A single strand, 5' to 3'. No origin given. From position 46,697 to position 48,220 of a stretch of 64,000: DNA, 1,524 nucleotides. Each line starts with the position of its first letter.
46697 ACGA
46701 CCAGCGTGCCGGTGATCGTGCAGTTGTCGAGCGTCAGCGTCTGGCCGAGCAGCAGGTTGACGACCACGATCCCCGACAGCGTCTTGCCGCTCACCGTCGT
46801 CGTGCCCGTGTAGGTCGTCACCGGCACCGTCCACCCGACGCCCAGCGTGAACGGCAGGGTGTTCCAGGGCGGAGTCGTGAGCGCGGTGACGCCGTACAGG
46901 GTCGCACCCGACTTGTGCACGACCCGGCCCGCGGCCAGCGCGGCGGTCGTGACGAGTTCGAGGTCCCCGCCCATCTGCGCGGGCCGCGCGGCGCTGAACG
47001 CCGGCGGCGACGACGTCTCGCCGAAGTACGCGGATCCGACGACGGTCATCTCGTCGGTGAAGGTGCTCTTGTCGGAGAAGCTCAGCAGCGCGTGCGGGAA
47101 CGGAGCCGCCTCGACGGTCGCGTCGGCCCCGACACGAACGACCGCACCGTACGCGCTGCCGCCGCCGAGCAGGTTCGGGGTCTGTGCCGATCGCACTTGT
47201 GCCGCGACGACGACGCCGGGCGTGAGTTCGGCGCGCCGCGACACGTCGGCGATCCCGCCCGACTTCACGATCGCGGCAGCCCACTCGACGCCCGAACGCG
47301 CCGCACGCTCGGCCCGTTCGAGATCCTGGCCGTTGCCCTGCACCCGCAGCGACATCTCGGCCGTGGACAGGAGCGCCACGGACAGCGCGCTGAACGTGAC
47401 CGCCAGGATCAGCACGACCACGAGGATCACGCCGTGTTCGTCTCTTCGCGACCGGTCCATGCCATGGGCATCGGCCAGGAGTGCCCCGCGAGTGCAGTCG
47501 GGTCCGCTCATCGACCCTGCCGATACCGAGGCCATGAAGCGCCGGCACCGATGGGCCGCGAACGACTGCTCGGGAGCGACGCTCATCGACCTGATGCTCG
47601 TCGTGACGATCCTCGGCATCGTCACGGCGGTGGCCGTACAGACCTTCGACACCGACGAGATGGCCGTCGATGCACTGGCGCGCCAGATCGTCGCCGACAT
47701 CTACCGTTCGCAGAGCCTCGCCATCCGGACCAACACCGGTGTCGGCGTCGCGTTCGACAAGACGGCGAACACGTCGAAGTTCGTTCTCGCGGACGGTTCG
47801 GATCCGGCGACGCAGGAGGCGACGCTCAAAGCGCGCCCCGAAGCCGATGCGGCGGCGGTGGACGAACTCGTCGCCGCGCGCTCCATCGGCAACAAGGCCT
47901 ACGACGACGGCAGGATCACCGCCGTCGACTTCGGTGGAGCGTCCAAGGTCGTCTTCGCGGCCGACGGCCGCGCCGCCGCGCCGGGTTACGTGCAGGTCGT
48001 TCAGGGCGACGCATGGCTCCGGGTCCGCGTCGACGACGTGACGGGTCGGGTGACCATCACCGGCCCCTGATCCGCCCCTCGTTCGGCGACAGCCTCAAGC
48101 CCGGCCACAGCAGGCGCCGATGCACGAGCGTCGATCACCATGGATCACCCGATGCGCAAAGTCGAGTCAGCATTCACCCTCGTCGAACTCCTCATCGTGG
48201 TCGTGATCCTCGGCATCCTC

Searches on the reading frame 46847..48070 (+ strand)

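Call 66: search_protein_families(library=pfam, proteins=[window:46847-48070:+], max_evalue=0.001)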
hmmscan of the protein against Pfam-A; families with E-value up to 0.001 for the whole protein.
window:46847-48070:+ (407 aa): 1 family
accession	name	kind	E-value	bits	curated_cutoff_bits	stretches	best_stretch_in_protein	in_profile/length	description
PF12019.13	GspH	-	0.00094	20.1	21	0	278-396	2-105/108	Type II transport protein GspH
